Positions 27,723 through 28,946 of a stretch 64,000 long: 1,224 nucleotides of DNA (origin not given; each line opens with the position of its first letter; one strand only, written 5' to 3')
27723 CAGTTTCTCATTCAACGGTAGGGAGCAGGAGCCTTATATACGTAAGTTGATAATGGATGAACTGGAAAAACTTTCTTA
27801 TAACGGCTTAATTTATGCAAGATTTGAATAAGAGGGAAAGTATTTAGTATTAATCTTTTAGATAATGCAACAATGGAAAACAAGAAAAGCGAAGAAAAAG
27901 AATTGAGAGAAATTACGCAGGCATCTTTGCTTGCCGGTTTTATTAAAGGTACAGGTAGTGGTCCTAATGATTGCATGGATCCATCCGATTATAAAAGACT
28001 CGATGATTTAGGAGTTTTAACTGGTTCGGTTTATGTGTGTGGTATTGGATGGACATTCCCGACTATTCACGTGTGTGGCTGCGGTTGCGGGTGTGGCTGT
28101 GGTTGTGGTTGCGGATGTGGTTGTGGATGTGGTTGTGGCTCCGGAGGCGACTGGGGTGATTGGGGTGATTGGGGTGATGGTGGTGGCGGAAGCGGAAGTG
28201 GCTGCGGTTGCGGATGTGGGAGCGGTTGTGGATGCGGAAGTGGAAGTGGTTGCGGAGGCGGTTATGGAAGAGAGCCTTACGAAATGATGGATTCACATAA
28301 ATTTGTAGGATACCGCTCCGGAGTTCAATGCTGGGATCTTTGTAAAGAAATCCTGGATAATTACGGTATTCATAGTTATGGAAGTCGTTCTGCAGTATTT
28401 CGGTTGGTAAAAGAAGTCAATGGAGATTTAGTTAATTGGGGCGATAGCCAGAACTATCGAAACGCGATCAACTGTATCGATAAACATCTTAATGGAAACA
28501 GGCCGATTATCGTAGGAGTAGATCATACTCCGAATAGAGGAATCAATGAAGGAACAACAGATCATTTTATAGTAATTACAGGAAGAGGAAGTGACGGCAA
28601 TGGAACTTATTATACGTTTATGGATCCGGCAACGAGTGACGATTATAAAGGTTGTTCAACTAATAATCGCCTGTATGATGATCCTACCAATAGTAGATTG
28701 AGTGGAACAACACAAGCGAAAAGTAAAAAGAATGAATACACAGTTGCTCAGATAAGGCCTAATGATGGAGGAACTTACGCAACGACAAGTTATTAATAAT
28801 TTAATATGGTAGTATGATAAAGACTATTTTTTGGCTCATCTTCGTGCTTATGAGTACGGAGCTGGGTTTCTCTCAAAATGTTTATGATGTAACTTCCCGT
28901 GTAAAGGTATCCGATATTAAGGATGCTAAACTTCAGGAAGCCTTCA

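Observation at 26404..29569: Three-gene accessory island: GT32-like glycosyltransferase, CG-repeat peptidase and secreted protein, inserted between a PUL and typA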

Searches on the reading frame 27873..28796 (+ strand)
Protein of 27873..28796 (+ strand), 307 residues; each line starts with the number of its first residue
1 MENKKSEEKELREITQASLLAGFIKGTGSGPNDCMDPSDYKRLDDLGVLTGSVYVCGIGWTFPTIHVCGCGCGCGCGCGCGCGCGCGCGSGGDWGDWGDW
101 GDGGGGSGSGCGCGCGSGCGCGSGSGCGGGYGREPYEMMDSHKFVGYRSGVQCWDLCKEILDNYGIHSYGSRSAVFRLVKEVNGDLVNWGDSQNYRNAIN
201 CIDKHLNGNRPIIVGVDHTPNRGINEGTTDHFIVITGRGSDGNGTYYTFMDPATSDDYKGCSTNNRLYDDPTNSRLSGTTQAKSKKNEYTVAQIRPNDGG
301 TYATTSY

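Call 3: search_protein_families(library=pfam, proteins=[window:27873-28796:+], max_evalue=0.1)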
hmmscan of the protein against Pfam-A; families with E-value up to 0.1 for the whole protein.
window:27873-28796:+ (307 aa): 2 families
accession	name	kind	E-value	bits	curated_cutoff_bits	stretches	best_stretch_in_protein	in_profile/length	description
PF13529.12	Peptidase_C39_2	-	0.0018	19.3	24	1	189-253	77-143/143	Peptidase_C39 like family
PF12385.14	Peptidase_C70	-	0.0022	18.3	19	1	199-259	80-130/141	Papain-like cysteine protease AvrRpt2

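Call 4: search_protein_families(library=ncbifam, proteins=[window:27873-28796:+], max_evalue=0.1)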
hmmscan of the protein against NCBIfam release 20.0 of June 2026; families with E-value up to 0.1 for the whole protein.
window:27873-28796:+ (307 aa): 0 families

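Call 10: find_homologous_proteins(query=window:27873-28796:+)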
Query window:27873-28796:+ (307 aa): 54 proteins with E <= 0.001 among 8000 candidates.
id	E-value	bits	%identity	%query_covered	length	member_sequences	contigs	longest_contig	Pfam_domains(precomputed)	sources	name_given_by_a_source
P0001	1.3e-83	299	77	55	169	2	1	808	-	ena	-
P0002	4.2e-80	287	59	57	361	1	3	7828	-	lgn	-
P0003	1.0e-79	286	50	100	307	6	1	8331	-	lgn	-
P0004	1.4e-79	286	48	100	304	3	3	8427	-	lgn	-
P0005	1.4e-78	282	47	22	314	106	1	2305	-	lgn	-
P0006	8.1e-70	254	47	23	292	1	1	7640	-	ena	-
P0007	5.5e-69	251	47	22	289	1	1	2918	-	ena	-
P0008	1.4e-68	250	47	22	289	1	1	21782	-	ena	-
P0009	1.6e-66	243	46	100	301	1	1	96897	-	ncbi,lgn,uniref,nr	ncbi:hypothetical protein [Bacteroides sp.]|uniref:hypothetical protein n=1 Tax=Bacteroides sp. TaxI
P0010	6.6e-63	231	40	100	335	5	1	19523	-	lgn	-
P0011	1.5e-59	220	40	97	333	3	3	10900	-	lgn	-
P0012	3.8e-57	212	42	99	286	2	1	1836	-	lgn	-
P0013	9.7e-53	197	56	57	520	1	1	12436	-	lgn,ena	-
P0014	4.3e-52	195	57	56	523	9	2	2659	-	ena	-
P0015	2.4e-51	193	44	82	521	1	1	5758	-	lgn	-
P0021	1.8e-46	177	53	57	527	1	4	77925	-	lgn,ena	-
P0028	7.8e-29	119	42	51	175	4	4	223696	-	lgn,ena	-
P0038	1.5e-22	98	51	23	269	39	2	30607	PF00877.26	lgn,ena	-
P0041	5.2e-17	80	47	22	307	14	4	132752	-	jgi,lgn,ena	-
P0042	2.9e-14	71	40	52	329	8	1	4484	-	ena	-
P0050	8.8e-7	46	43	20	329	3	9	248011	-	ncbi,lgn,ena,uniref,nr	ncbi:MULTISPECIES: hypothetical protein [Bacteroides]|uniref:hypothetical protein n=1 Tax=Bacteroide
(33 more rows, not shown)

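Call 13: find_encoding_contigs(protein=P0009, flank=8000, max_places=3)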
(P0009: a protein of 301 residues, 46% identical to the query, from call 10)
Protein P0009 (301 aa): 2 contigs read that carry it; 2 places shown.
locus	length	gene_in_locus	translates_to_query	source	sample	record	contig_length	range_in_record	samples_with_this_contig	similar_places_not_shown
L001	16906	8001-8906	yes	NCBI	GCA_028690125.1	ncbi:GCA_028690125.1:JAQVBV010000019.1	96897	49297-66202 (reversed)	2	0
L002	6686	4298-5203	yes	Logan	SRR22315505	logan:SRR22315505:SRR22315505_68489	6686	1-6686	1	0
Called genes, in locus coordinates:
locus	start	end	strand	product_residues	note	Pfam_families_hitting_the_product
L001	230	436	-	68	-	-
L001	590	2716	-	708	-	PF00999:Na_H_Exchanger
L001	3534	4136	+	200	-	-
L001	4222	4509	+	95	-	-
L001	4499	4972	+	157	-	PF04542:Sigma70_r2, PF04545:Sigma70_r4 (weak), PF08281:Sigma70_r4_2 (weak)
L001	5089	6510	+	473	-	PF20508:DUF6734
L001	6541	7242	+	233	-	PF04488:Gly_transf_sug, PF05704:Caps_synth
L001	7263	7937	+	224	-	PF04488:Gly_transf_sug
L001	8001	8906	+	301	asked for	-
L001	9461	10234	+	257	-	-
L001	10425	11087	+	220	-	-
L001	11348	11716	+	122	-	-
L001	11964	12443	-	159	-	-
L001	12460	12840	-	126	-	-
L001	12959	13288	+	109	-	-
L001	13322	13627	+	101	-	-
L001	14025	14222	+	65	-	-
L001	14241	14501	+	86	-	-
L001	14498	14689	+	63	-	-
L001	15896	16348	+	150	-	PF11672:DUF3268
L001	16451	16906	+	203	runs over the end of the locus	PF04404:ERF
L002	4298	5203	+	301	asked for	-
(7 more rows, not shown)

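Call 14: find_encoding_contigs(protein=P0050, flank=8000, max_places=3)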
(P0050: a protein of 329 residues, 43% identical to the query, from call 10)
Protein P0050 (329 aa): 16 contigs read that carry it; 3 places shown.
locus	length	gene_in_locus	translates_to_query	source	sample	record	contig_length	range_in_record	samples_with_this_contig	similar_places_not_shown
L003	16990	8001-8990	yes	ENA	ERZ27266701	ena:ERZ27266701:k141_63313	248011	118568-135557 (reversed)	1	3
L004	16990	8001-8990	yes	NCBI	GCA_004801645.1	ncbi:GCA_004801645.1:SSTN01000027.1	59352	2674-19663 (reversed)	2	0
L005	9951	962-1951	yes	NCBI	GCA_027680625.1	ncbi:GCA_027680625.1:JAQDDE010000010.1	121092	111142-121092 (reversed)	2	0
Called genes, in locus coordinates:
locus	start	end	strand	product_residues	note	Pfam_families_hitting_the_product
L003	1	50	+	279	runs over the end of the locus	-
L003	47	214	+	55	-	-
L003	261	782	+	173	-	-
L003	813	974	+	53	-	-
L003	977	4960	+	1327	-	PF10145:PhageMin_Tail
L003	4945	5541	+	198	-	-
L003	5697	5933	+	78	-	-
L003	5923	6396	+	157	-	PF04542:Sigma70_r2, PF04545:Sigma70_r4 (weak), PF08281:Sigma70_r4_2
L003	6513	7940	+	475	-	PF20508:DUF6734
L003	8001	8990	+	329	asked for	-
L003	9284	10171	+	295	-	-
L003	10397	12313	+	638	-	-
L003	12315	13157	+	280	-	-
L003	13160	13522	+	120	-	-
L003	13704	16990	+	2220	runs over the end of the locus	PF13306:LRR_5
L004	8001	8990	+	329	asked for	-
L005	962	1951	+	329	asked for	-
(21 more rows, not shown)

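Call 16: find_encoding_contigs(protein=P0038, flank=8000, max_places=3)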
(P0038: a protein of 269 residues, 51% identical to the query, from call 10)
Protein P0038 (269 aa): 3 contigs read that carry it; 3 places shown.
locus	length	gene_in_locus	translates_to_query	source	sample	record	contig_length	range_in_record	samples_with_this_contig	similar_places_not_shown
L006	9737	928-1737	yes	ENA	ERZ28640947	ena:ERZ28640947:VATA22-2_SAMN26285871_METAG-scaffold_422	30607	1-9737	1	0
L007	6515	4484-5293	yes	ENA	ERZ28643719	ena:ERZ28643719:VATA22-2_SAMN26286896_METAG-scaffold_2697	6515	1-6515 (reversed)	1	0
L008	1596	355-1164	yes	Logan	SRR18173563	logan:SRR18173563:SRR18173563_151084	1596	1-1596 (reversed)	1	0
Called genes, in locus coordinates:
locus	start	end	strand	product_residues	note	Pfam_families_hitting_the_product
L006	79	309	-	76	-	-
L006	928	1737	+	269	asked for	PF00877:NLPC_P60 (weak)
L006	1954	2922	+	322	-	-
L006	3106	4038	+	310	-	-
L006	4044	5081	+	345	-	-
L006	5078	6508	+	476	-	PF20508:DUF6734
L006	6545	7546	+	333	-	-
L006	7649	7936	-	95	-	-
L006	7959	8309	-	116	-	PF07332:Phage_holin_3_6 (weak)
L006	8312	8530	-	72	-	PF12732:YtxH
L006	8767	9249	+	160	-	PF05036:SPOR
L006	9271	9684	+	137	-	PF03652:RuvX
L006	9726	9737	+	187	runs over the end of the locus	PF01327:Pep_deformylase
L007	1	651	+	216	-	?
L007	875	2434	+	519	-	PF00512:HisKA, PF02518:HATPase_c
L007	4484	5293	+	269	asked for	PF00877:NLPC_P60 (weak)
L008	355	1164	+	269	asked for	PF00877:NLPC_P60 (weak)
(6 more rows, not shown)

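Call 17: find_encoding_contigs(protein=P0041, flank=8000, max_places=3)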
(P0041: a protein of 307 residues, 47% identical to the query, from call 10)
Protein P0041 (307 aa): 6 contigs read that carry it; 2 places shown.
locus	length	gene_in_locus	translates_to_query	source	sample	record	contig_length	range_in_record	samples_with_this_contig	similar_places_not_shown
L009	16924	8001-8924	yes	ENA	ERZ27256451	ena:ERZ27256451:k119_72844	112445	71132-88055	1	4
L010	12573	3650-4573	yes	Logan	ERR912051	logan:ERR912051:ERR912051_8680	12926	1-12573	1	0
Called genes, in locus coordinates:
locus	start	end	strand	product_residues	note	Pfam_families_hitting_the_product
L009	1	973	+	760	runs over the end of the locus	PF17678:Glyco_hydro_92N, PF07971:Glyco_hydro_92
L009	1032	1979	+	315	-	PF03372:Exo_endo_phos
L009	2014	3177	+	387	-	PF03663:Glyco_hydro_76, PF07944:Beta-AFase-like_GH127_cat (faint), PF07221:GlcNAc_2-epim (faint), PF07470:Glyco_hydro_88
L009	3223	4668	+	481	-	PF06824:Glyco_hydro_125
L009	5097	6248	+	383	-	PF04041:Glyco_hydro_130, PF00251:Glyco_hydro_32N (faint)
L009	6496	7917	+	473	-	PF20508:DUF6734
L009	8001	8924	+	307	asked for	-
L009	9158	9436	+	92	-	-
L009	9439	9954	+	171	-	-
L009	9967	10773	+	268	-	-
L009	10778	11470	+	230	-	PF05704:Caps_synth (weak), PF04488:Gly_transf_sug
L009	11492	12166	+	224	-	PF05704:Caps_synth (weak), PF04488:Gly_transf_sug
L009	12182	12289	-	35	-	-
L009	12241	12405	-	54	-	-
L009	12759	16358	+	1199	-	PF01074:Glyco_hydro_38N, PF09261:Alpha-mann_mid, PF07748:Glyco_hydro_38C, PF17677:Glyco_hydro38C2, PF00754:F5_F8_type_C, PF22633:F5_F8_type_C_2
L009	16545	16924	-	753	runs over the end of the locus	PF17678:Glyco_hydro_92N, PF07971:Glyco_hydro_92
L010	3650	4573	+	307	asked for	-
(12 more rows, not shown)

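Call 34: search_protein_families(library=pfam, proteins=[L001:6541-7242:+, L001:7263-7937:+], max_evalue=0.01)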
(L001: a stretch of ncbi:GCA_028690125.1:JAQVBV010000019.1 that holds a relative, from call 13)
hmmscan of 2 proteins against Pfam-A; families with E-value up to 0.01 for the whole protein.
L001:6541-7242:+ (233 aa): 2 families
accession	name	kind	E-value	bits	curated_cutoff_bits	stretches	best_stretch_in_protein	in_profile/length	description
PF04488.21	Gly_transf_sug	-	6.9e-20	72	23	1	27-104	7-88/93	Glycosyltransferase sugar-binding region containing DXD motif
PF05704.18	Caps_synth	-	3.1e-08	33.8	24.5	1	29-151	70-191/278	Capsular polysaccharide synthesis protein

L001:7263-7937:+ (224 aa): 2 families
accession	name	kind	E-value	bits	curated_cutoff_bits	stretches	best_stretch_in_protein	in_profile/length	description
PF04488.21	Gly_transf_sug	-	1.6e-13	51.6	23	1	19-101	2-88/93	Glycosyltransferase sugar-binding region containing DXD motif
PF05704.18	Caps_synth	-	0.0015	18.4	24.5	1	16-147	60-186/278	Capsular polysaccharide synthesis protein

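Call 51: predict_structure(protein=window:27873-28796:+)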
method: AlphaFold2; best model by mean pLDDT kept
length: 307 residues; sequences in the alignment: 1
mean_pLDDT: 31.6   pTM: 0.20
mean pLDDT of the five models: 31.6, 29.5, 27.4, 27.2, 26.9
residues with pLDDT >= 90: 0; 70-90: 0; 50-70: 0; < 50: 307
segments of 3 or more residues with pLDDT < 50: 1-307
pLDDT, mean of each block of 10 residues (from residue 1): 35 29 31 36 37 27 25 36 36 36 37 40 37 26 23 33 34 28 27 39 39 34 31 35 33 27 26 26 25 25 22
secondary structure, 60 per line:
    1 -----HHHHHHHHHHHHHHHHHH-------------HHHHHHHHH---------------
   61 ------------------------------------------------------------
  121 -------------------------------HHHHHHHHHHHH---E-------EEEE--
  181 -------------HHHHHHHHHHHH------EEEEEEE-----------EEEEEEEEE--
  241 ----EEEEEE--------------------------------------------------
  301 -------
elements in order: H6-23 H37-45 H152-163 E175-178 H194-205 E212-218 E230-238 E245-250

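Call 59: find_encoding_contigs(protein=P0021, flank=5000, max_places=2)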
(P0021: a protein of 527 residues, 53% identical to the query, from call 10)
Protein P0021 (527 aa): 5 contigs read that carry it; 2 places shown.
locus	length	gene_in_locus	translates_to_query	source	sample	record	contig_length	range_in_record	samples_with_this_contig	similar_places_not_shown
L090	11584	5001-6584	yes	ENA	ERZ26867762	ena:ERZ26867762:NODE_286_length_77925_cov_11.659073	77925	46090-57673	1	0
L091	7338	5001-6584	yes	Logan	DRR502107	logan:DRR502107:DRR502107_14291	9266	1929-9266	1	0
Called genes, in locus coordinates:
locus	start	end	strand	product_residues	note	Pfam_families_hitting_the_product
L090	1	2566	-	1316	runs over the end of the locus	PF07494:Reg_prop (faint), PF23748:Beta-prop_LRRK2 (faint), PF07495:Y_Y_Y, PF00512:HisKA, PF02518:HATPase_c, PF00072:Response_reg, PF12833:HTH_18, PF00165:HTH_AraC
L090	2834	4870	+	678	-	-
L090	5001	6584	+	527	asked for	-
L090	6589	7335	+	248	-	-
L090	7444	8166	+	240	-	-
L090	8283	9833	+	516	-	PF04932:Wzy_C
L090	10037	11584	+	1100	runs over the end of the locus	PF13620:CarboxypepD_reg, PF13715:CarbopepD_reg_2, PF07715:Plug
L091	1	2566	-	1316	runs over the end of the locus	PF07494:Reg_prop (faint), PF23748:Beta-prop_LRRK2 (faint), PF07495:Y_Y_Y, PF00512:HisKA, PF02518:HATPase_c, PF00072:Response_reg, PF12833:HTH_18, PF00165:HTH_AraC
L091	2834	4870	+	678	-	-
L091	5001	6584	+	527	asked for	-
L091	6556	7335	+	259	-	-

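Call 60: find_encoding_contigs(protein=P0028, flank=5000, max_places=2)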
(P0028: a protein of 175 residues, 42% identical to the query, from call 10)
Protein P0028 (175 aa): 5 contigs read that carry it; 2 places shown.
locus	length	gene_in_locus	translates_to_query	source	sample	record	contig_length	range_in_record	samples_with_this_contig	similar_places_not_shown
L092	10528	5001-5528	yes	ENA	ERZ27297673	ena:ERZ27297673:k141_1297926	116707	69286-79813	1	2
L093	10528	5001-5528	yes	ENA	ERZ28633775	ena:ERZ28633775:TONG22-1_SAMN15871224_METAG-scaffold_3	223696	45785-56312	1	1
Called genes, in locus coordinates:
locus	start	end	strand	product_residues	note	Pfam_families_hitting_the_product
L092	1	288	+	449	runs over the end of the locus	-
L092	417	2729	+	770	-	PF02867:Ribonuc_red_lgC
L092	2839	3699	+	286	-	-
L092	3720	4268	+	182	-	-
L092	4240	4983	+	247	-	PF20186:DUF6549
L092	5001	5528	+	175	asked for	-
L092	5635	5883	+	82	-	-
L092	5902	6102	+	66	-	-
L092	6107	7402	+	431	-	PF01068:DNA_ligase_A_M, PF14743:DNA_ligase_OB_2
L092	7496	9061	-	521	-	-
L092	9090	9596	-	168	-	-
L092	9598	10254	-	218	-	-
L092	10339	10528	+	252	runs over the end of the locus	PF00929:RNase_T, PF13482:RNase_H_2 (faint), PF20600:ExoX-like_C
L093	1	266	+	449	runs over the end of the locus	-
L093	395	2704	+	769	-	PF02867:Ribonuc_red_lgC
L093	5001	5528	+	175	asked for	-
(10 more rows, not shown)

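Call 76: search_protein_families(library=padloc, proteins=[window:27873-28796:+], max_evalue=0.01)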
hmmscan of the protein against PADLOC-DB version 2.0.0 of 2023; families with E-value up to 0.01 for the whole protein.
window:27873-28796:+ (307 aa): 0 families

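Call 77: search_protein_families(library=phrogs, proteins=[window:27873-28796:+, L001:4222-4509:+, L001:4499-4972:+], max_evalue=0.001)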
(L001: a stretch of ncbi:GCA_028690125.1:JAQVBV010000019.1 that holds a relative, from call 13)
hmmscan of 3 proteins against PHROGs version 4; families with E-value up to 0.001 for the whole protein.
window:27873-28796:+ (307 aa): 0 families

L001:4222-4509:+ (95 aa): 0 families

L001:4499-4972:+ (157 aa): 1 family
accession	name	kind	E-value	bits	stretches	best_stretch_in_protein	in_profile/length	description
phrog_1740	-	transcription regulation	7.5e-29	101.6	1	1-156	56-217/567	RNA polymerase sigma factor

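Call 83: search_protein_families(library=ncbifam, proteins=[P0042], max_evalue=1)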
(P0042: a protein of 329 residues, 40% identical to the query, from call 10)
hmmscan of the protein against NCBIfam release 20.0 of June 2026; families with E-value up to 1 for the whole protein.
P0042 (329 aa): 0 families

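Call 88: search_protein_families(library=phrogs, proteins=[P0028, L092:4240-4983:+, L092:5635-5883:+, L092:5902-6102:+, L092:2839-3699:+, L092:3720-4268:+, L092:7496-9061:-, L092:9090-9596:-, L092:9598-10254:-], max_evalue=0.001)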
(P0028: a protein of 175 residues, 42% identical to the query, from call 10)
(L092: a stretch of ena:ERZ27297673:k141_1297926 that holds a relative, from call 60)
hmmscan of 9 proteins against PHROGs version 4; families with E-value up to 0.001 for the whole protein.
P0028 (175 aa): 0 families

L092:4240-4983:+ (247 aa): 1 family
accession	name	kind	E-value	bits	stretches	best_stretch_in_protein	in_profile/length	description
phrog_14010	-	unknown function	2.4e-05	25.1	1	64-168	60-157/197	-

L092:5635-5883:+ (82 aa): 0 families

L092:5902-6102:+ (66 aa): 0 families

L092:2839-3699:+ (286 aa): 0 families

L092:3720-4268:+ (182 aa): 0 families

L092:7496-9061:- (521 aa): 0 families

L092:9090-9596:- (168 aa): 0 families

L092:9598-10254:- (218 aa): 0 families

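Call 89: find_encoding_contigs(protein=P0042, flank=5000, max_places=3)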
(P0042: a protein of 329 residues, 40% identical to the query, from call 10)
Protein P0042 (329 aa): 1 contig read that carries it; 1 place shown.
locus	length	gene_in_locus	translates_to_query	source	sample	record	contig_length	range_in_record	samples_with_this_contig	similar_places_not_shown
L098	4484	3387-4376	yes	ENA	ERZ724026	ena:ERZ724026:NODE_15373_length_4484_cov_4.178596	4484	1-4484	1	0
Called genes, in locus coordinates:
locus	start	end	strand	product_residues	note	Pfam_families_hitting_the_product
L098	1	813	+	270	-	?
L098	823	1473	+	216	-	-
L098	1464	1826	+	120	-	-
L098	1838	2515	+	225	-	-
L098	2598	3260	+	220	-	-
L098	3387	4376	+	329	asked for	-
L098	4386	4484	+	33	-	?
